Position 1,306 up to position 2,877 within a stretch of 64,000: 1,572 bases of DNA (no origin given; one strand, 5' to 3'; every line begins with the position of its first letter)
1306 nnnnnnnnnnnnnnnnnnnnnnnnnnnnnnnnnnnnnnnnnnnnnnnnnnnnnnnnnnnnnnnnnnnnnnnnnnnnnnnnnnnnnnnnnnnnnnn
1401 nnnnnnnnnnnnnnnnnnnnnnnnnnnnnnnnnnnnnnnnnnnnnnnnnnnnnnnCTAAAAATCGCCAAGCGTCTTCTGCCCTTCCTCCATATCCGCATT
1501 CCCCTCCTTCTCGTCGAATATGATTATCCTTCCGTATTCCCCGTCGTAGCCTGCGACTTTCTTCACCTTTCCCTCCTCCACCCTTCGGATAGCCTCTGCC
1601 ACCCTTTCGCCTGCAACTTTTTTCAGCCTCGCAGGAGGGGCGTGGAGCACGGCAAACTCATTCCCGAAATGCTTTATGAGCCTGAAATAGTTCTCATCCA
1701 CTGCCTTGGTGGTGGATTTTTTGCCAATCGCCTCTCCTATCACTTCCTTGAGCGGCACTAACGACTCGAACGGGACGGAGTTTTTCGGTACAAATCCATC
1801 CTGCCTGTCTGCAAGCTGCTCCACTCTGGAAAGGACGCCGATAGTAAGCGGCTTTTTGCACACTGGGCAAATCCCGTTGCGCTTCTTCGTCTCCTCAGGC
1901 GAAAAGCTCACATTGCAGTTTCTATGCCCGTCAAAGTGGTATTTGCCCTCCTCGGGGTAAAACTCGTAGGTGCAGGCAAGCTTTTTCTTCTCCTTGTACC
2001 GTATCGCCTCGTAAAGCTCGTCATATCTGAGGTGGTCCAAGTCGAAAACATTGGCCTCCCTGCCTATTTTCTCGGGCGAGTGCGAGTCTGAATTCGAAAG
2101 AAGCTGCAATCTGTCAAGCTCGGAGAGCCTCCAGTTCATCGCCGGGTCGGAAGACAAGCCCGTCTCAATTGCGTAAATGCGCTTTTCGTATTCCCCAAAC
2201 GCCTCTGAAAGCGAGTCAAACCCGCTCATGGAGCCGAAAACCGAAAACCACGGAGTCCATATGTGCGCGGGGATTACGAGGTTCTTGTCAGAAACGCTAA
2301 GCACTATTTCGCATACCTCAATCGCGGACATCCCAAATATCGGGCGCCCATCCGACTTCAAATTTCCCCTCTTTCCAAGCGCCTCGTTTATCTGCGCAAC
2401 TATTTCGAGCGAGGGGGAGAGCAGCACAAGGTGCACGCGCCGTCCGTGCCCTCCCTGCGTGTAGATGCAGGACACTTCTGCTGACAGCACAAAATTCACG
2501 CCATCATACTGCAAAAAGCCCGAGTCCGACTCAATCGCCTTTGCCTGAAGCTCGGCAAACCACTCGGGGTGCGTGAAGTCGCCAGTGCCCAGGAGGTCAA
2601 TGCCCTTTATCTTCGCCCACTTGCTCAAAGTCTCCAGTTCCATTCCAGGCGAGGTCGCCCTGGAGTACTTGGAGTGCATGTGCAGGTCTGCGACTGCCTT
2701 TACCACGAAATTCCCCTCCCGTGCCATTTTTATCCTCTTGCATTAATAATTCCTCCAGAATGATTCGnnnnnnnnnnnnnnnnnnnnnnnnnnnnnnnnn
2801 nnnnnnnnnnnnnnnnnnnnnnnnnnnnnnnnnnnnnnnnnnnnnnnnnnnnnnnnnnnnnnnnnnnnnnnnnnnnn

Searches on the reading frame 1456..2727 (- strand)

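Call 3: search_protein_families(library=pfam, proteins=[window:1456-2727:-], max_evalue=1)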
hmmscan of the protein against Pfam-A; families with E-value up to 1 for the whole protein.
window:1456-2727:- (423 aa): 3 families
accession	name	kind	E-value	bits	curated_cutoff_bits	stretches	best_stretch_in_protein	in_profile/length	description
PF13263.12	PHP_C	-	7.1e-05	22.7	21.3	1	207-243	16-52/56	PHP-associated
PF19335.5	HMBD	-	0.14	12.6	23.6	1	277-292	8-23/28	Heavy metal binding domain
PF04423.19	Rad50_zn_hook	-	0.16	12.2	24.3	1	278-295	13-30/52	Rad50 zinc hook motif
